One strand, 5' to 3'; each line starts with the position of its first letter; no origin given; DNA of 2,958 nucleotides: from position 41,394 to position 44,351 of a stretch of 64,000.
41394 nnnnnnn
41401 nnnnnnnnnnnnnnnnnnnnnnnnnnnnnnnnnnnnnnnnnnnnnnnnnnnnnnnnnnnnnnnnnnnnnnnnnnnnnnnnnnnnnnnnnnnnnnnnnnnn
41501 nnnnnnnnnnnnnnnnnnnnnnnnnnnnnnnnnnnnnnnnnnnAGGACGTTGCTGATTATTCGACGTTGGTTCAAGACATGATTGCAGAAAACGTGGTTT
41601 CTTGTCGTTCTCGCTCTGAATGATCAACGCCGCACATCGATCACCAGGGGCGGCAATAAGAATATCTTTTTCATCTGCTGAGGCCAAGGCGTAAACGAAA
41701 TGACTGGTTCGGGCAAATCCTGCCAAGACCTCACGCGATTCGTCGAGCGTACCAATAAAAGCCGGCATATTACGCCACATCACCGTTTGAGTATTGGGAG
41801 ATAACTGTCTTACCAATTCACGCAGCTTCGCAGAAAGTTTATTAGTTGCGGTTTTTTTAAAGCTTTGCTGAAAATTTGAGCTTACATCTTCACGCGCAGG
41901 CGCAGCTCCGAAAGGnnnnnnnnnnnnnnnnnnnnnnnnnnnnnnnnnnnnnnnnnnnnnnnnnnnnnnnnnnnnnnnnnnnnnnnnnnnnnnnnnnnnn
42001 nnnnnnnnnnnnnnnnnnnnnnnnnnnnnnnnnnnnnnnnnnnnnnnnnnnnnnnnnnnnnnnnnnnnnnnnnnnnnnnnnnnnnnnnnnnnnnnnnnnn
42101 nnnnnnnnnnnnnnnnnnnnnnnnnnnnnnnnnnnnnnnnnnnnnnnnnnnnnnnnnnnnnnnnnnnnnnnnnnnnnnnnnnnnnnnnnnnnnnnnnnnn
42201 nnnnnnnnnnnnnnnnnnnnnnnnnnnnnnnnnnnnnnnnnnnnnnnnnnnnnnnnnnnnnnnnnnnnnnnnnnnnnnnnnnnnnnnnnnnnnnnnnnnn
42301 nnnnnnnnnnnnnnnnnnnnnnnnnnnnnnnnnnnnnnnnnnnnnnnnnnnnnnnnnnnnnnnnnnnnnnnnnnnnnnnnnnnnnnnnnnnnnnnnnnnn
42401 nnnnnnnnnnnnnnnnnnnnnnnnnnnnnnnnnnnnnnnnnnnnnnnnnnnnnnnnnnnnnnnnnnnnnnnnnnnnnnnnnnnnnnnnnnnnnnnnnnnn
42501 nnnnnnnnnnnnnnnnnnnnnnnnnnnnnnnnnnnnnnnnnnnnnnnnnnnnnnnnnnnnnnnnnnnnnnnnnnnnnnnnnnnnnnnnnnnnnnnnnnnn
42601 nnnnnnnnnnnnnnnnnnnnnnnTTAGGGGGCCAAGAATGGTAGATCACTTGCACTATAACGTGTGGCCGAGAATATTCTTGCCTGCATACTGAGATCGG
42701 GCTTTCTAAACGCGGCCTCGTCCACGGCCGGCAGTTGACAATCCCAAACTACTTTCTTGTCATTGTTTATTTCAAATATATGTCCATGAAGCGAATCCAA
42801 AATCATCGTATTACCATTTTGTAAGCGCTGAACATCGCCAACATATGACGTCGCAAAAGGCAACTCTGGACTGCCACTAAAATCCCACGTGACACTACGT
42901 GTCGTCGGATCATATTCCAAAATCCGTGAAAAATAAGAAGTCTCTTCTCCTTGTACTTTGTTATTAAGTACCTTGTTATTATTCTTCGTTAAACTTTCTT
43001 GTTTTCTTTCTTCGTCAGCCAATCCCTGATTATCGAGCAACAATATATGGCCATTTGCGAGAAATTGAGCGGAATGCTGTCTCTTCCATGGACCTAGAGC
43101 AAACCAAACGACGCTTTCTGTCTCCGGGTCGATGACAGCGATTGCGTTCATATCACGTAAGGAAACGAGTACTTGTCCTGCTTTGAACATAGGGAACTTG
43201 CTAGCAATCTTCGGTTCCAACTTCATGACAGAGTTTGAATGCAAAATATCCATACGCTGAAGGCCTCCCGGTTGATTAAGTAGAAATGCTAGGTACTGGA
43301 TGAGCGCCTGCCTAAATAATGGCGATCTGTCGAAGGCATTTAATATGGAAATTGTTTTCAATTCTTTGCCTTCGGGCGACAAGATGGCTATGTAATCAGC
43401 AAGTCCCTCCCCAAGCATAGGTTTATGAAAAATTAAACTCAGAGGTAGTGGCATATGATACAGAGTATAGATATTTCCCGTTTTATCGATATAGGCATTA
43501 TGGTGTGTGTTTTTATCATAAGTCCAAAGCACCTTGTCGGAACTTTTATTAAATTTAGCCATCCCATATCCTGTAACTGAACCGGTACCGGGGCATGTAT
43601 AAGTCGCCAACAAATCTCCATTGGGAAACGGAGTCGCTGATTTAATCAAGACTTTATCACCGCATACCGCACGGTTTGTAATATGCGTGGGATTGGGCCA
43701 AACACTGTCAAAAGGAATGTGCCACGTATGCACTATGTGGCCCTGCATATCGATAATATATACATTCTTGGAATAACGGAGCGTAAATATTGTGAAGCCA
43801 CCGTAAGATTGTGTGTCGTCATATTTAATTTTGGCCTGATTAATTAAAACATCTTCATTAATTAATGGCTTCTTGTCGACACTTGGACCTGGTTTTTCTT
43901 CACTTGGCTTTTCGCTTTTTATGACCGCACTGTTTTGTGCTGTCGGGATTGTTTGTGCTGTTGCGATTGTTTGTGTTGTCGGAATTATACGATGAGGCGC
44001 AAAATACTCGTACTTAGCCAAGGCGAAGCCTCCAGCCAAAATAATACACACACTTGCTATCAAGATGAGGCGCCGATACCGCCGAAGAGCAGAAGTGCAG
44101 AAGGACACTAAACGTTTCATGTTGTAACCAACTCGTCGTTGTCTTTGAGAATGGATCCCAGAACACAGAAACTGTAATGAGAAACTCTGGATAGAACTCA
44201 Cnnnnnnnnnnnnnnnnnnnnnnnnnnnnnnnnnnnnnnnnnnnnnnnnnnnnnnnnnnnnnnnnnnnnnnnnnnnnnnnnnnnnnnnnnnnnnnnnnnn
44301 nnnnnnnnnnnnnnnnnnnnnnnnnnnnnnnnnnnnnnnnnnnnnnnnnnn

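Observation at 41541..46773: Duplicated cytochrome-P460-like haem proteins with a shared novel C-terminal domain bracketing the enzyme pair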

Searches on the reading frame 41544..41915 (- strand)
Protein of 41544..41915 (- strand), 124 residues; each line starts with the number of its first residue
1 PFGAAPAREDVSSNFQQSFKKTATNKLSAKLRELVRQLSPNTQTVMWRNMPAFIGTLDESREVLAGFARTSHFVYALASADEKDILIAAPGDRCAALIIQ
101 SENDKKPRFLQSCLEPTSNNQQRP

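Call 30: predict_structure(alignment_id=A2)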
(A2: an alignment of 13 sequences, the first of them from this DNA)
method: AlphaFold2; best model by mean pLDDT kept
length: 124 residues; sequences in the alignment: 13
mean_pLDDT: 84.8   pTM: 0.75
mean pLDDT of the five models: 84.8, 84.4, 82.6, 81.0, 78.4
residues with pLDDT >= 90: 80; 70-90: 19; 50-70: 14; < 50: 11
segments of 3 or more residues with pLDDT < 50: 6-9, 119-123
pLDDT, mean of each block of 10 residues (from residue 1): 50 81 97 96 95 77 93 95 95 92 93 69 47
secondary structure, 60 per line:
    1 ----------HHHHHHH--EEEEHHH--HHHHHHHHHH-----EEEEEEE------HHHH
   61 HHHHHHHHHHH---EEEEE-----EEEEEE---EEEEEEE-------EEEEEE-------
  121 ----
elements in order: H11-17 E20-23 H29-38 E44-50 H57-71 E75-79 E85-90 E94-100 E108-113

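Call 33: search_protein_representatives(alignment_id=A2)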
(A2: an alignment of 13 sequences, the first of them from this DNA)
Query: 13 sequences, 129 profile positions. Proteins with E-value up to 0.001 (for the whole library): 78; up to 1e-10: 17; up to 1e-30: 5. The best 78 are listed.
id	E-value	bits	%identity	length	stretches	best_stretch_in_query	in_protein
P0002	1.6e-37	144.4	-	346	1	1-129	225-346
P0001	2.5e-36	140.5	-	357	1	1-118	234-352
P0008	2.7e-36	140.4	-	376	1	1-128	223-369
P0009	1.5e-35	137.9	-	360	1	2-128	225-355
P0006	2.3e-31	124.4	-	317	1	13-124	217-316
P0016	2.3e-29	118.0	-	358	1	1-115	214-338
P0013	2.3e-29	118.0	-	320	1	3-128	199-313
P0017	7.3e-18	80.8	-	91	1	27-126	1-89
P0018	1.8e-17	79.5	-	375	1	3-126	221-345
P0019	4.1e-17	78.4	-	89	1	37-124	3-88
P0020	7.1e-16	74.4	-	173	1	14-93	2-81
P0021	1.9e-13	66.5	-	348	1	6-99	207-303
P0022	1.3e-12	63.8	-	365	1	5-115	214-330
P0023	1.8e-12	63.4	-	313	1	10-124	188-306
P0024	8.4e-12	61.2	-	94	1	41-112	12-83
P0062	2.1e-06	43.7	-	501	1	12-114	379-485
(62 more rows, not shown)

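Call 35: fold_search(model_id=the predicted structure, library=pdb)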
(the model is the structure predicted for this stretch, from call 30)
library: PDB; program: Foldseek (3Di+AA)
matches with E <= 10: 775; with E <= 0.001: 0
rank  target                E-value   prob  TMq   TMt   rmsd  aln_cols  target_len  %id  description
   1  9y1l_B                8.6e-02  0.35  0.31  0.26  13.1       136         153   12  Crystal Structure of Putative Restriction Endonuclease Domain-Containing Protein from Leptospirillum ferriphilum YSK (released 2025-09-10)
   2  7ujl_A                1.6e-01  0.13  0.19  0.15  17.1       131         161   11  Bacteriophage Lambda Red-Beta N-terminal domain helical assembly in complex with dsDNA (released 2022-10-05)
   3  9v86_A                2.9e-01  0.25  0.30  0.06  13.5       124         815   10  Cryo-EM structure of KICSTOR CCC complex (state 3) (released 2025-11-12)
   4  9y1l_A                3.1e-01  0.16  0.30  0.25  13.1       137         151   12  Crystal Structure of Putative Restriction Endonuclease Domain-Containing Protein from Leptospirillum ferriphilum YSK (released 2025-09-10)
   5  2zyz_C                4.7e-01  0.10  0.22  0.26  11.5       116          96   14  Pyrobaculum aerophilum splicing endonuclease (released 2009-06-23)
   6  9vgw_A                5.0e-01  0.60  0.23  0.12   3.0        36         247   22  Crystal structure of human PCNA in complex with REV1 PIP-box (released 2025-09-10)
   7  3p87_A                5.0e-01  0.57  0.24  0.13   4.9        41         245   22  Structure of human PCNA bound to RNASEH2B PIP box peptide (released 2011-02-02)
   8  9vgw_B                5.0e-01  0.47  0.22  0.12   3.4        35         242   20  Crystal structure of human PCNA in complex with REV1 PIP-box (released 2025-09-10)
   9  2zyz_A                5.0e-01  0.09  0.22  0.28  11.5       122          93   13  Pyrobaculum aerophilum splicing endonuclease (released 2009-06-23)
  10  6o09_D                6.4e-01  0.33  0.21  0.11   6.9        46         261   15  Structure of AtPCNA in complex with the PIP motif of ATXR6 (released 2019-03-27)
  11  8gl9_C                6.8e-01  0.47  0.22  0.12   2.8        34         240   20  Co-crystal structure of caPCNA bound to AOH1160 derivative 1LE (released 2023-07-26)
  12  8gl9_A                6.8e-01  0.41  0.22  0.12   3.2        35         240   23  Co-crystal structure of caPCNA bound to AOH1160 derivative 1LE (released 2023-07-26)
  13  8f5q_E                7.7e-01  0.51  0.23  0.12   2.7        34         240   20  Crystal structure of human PCNA in complex with the PIP box of FBH1 (released 2023-09-27)
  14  8gcj_C                8.2e-01  0.47  0.23  0.12   3.0        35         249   23  PCNA (released 2024-05-29)
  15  2zvf_F                8.2e-01  0.14  0.26  0.21   8.0        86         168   12  Crystal structure of Archaeoglobus fulgidus alanyl-tRNA synthetase C-terminal dimerization domain (released 2009-06-30)
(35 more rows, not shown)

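Call 38: find_encoding_contigs(protein=P0062, flank=8000, max_places=2)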
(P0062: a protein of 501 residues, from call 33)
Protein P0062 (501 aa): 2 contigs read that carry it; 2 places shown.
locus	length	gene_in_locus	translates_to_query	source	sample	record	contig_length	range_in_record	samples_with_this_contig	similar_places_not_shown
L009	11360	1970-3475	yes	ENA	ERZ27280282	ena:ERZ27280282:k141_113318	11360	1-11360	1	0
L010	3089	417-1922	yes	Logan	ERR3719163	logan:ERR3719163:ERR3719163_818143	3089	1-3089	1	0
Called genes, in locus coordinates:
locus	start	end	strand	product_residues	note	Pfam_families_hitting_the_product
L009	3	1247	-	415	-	?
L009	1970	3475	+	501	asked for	PF02630:SCO1-SenC, PF16694:Cytochrome_P460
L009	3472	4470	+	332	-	-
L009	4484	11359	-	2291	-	?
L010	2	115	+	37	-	?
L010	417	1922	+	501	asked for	PF02630:SCO1-SenC, PF16694:Cytochrome_P460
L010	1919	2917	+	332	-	-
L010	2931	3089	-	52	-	?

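Call 44: find_related_loci(query=A5, collection=metagenome_contigs, flank=10000)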
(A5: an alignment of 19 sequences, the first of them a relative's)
Query A5 (365 aa) in metagenome_contigs; peptide patterns used: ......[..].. (x = any residue, [..] = any of these).
143 stretches matched a pattern; 12 encode a relative of the query (tblastn E <= 1e-3); 12 distinct loci.
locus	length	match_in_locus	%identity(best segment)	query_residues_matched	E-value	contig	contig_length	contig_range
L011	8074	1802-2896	100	1-365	0e+0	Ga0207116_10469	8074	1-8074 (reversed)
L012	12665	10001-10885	40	56-365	6e-68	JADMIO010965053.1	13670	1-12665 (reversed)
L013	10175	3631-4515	40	56-365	5e-68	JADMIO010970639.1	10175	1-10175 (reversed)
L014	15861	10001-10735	47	56-306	2e-66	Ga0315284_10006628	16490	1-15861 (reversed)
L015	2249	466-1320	38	58-365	7e-68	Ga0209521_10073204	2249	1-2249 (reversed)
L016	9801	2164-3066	38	26-315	3e-65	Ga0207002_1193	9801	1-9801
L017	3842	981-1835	37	55-365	2e-62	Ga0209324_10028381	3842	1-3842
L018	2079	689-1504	37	58-354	6e-62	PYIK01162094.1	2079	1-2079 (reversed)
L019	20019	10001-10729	42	56-307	2e-58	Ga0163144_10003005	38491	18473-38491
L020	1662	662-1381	38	58-305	1e-54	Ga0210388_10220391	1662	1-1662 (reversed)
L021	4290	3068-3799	38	66-308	2e-50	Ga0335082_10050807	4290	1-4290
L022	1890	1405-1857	48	55-206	6e-50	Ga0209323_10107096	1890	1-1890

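Call 49: search_protein_families(library=pfam, proteins=[L009:4484-11359:-, L014:715-8175:-, L016:3170-5929:-, L019:6368-9181:-, L021:3-2699:+, L011:3110-5440:+, L012:9206-9892:+, L012:10889-12271:-, L014:10956-12065:+, L019:9042-9737:+], max_evalue=0.001)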
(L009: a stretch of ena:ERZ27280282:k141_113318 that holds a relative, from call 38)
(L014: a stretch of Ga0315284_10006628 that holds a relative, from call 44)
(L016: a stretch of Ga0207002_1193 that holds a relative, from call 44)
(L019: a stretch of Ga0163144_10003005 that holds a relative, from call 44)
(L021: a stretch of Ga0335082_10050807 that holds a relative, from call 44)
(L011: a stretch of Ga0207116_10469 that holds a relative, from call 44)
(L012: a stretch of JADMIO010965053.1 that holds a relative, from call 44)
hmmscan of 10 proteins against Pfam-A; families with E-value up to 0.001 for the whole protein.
L009:4484-11359:- (2291 aa): 2 families
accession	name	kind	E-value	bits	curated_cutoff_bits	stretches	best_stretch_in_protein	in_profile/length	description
PF07603.17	Lcl_C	-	2.3e-07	31.6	34.9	1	502-602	9-116/117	Lcl C-terminal domain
PF10162.14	G8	-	0.00046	20.5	22.9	0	1778-1840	9-65/124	G8 domain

L014:715-8175:- (2486 aa): 7 families
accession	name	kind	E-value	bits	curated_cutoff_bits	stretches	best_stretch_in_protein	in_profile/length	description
PF25390.1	WD40_RLD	-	4.2e-201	668.3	150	5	2173-2480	22-342/363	RCC1-like domain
PF00415.24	RCC1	-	4e-93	306.3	21.7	8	1745-1795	1-50/50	Regulator of chromosome condensation (RCC1) repeat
PF13540.12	RCC1_2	-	4.2e-81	265.4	22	9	2182-2211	1-30/30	Regulator of chromosome condensation (RCC1) repeat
PF25384.1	Alsin_RLD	-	5.4e-10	39.6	100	0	2231-2269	275-313/405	Alsin RCC1-like domain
PF17963.7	Big_9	-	2.9e-08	34.9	23.6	1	1494-1553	31-88/89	Bacterial Ig domain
PF13205.12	Big_5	-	1.8e-07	32.2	23.6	2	2027-2118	5-92/105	Bacterial Ig-like domain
PF17892.7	Cadherin_5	-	0.00066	19.9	26.5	1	1502-1555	46-97/98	Cadherin-like domain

L016:3170-5929:- (919 aa): 1 family
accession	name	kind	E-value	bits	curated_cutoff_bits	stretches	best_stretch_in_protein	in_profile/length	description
PF07963.17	N_methyl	-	0.00036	20.4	21.2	1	13-36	2-25/27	Prokaryotic N-terminal methylation motif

L019:6368-9181:- (937 aa): 17 families
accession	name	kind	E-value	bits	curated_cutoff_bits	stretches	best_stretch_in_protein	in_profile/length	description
PF00005.33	ABC_tran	-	1.6e-20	74.5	25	1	24-51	1-28/137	ABC transporter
PF17755.6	UvrA_DNA-bind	-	2.2e-14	54.1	23.2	1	301-365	1-65/110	UvrA DNA-binding domain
PF02463.25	SMC_N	-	6.6e-12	45.8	40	0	780-894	135-207/220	RecF/RecN/SMC N terminal domain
PF13304.12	AAA_21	-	5.4e-10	40.2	27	1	485-543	243-303/304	AAA domain, putative AbiEii toxin, Type IV TA system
PF13555.12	AAA_29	-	6.2e-10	39.1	27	1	618-647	14-42/61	P-loop containing region of AAA domain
PF17760.6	UvrA_inter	-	5.1e-09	36.4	23.3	1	142-240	5-102/109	UvrA interaction domain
PF13191.12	AAA_16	-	7.9e-08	33.4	32.6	0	33-89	23-73/167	AAA ATPase domain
PF20703.3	nSTAND1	-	7.9e-06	26.2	27.1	0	32-51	31-50/379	Novel STAND NTPase 1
PF13401.12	AAA_22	-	1.6e-05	25.6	27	0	35-141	6-73/130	AAA domain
PF13476.12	AAA_23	-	3.4e-05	25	27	0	626-667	19-55/201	AAA domain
PF00684.25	DnaJ_CXXCXGXG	-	7.2e-05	23.4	32.7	0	731-761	17-50/65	DnaJ central domain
PF13175.12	AAA_15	-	0.00011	22.5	32.1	0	844-878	328-362/374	AAA ATPase domain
PF03193.22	RsgA_GTPase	-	0.00012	22.4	30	0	11-51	84-123/174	RsgA GTPase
PF20720.3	nSTAND3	-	0.00018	21.7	27.2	0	36-57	19-40/155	Novel STAND NTPase 3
PF06745.19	ATPase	-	0.0002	21.3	26.6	0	31-85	16-74/231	KaiC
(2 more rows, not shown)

L021:3-2699:+ (898 aa): 8 families
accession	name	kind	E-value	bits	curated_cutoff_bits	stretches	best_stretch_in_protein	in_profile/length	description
PF22544.2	HYDIN_VesB_CFA65-like_Ig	-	1.6e-21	76.8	25.5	1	85-171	11-99/100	HYDIN/CFA65/VesB-like, Ig-like domain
PF22076.2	Cep192_D6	-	1.1e-12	48.5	35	1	668-747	20-99/101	Cep192 domain 6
PF15780.11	ASH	-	1.6e-12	47.9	27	1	80-155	10-89/98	Abnormal spindle-like microcephaly-assoc'd, ASPM-SPD-2-Hydin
PF22067.2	Cep192_D3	-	8e-10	39.2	27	0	89-155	13-83/99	Cep192 domain 3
PF24507.1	Ig_CFAP65_4th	-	1.3e-08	35.5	27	1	673-718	1-47/76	CFAP65, fourth Ig-like domain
PF07610.17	DUF1573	-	1.5e-06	28.6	26.1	0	85-152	9-79/98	Protein of unknown function (DUF1573)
PF22073.2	Cep192_D4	-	9.2e-06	26.3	35.5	0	85-161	12-99/112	Cep192 domain 4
PF00635.32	Motile_Sperm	-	0.00025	21.3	25.9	0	670-717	20-67/109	MSP (Major sperm protein) domain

L011:3110-5440:+ (776 aa): 2 families
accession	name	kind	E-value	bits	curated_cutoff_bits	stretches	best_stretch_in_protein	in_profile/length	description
PF03961.19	FapA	-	2.4e-49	168.8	31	1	485-749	2-268/272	Flagellar Assembly Protein A beta solenoid domain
PF20250.3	FapA_N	-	2.9e-20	72.8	27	1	306-476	2-176/178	Flagellar Assembly Protein A N-terminal region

L012:9206-9892:+ (228 aa): 0 families

L012:10889-12271:- (460 aa): 2 families
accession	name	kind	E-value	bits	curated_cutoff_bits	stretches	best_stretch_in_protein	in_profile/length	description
PF05577.18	Peptidase_S28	-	7.7e-80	269.3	25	1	49-441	1-422/434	Serine carboxypeptidase S28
PF00561.26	Abhydrolase_1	-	7.6e-06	26.2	25.8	1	103-194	22-102/245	alpha/beta hydrolase fold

L014:10956-12065:+ (369 aa): 2 families
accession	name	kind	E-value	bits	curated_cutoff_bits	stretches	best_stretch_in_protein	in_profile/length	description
PF13462.12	Thioredoxin_4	-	4.7e-19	69.6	23.2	1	211-364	11-164/165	Thioredoxin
PF01323.26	DSBA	-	1.3e-05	25.5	25.6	1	264-363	87-190/191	DSBA-like thioredoxin domain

L019:9042-9737:+ (231 aa): 0 families

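Call 87: find_encoding_contigs(protein=P0023, flank=7000, max_places=2)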
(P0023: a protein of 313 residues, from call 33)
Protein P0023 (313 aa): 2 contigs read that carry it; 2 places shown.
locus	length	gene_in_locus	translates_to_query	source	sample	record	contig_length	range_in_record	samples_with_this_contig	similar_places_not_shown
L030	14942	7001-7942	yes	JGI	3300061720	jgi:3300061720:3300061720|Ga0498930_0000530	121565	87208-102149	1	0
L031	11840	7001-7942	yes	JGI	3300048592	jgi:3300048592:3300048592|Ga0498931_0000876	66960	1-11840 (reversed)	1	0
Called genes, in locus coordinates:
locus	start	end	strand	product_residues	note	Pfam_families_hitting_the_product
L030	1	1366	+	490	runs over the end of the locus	PF00478:IMPDH, PF00571:CBS, PF03060:NMO (weak)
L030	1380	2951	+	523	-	PF00117:GATase, PF07722:Peptidase_C26, PF02540:NAD_synthase (weak), PF00958:GMP_synt_C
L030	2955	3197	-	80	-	-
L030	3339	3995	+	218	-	-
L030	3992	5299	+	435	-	PF07394:DUF1501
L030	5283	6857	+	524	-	-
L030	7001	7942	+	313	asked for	PF16694:Cytochrome_P460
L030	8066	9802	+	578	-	-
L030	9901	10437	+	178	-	-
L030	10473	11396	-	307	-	PF00126:HTH_1, PF03466:LysR_substrate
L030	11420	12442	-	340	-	PF00005:ABC_tran, PF13304:AAA_21 (weak), PF12857:TOBE_3 (weak)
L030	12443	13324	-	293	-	PF00528:BPD_transp_1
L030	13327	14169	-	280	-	PF00528:BPD_transp_1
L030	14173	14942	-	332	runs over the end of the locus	PF01547:SBP_bac_1, PF13531:SBP_bac_11, PF13343:SBP_bac_6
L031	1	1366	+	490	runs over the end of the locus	PF00478:IMPDH, PF00571:CBS, PF03060:NMO (weak)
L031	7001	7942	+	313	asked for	PF16694:Cytochrome_P460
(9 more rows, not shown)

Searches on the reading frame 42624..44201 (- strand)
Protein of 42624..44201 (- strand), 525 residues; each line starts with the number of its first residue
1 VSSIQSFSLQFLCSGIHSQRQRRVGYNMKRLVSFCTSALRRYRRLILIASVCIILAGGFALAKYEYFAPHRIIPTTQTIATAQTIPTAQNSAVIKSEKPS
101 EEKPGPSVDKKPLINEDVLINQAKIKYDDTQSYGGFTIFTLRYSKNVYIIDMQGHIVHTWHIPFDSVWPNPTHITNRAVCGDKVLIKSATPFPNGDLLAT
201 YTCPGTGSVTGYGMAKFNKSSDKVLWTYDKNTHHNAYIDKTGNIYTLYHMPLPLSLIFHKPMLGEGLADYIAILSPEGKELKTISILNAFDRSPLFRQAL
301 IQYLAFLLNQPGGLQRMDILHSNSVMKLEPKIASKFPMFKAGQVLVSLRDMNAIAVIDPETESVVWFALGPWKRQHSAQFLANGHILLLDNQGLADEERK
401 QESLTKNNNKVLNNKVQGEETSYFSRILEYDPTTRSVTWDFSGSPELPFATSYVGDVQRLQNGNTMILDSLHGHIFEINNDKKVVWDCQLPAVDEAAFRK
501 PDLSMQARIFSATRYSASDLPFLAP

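Call 3: search_protein_families(library=pfam, proteins=[window:42624-44201:-], max_evalue=0.1)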
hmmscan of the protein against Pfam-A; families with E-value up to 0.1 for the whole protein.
window:42624-44201:- (525 aa): 3 families
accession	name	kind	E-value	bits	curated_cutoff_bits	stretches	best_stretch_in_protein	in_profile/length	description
PF14269.12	Arylsulfotran_2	-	1.6e-22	80.8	27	1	211-489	23-299/301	Arylsulfotransferase (ASST)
PF05935.17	Arylsulfotrans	-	9.5e-08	31.9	24.2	1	125-474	5-336/374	Arylsulfotransferase (ASST)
PF08909.16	DUF1854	-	0.011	16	26.8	0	402-482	36-117/130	Domain of unknown function (DUF1854)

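Call 25: search_protein_families(library=ncbifam, proteins=[window:42624-44201:-], max_evalue=0.01)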
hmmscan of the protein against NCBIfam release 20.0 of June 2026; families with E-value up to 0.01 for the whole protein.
window:42624-44201:- (525 aa): 0 families
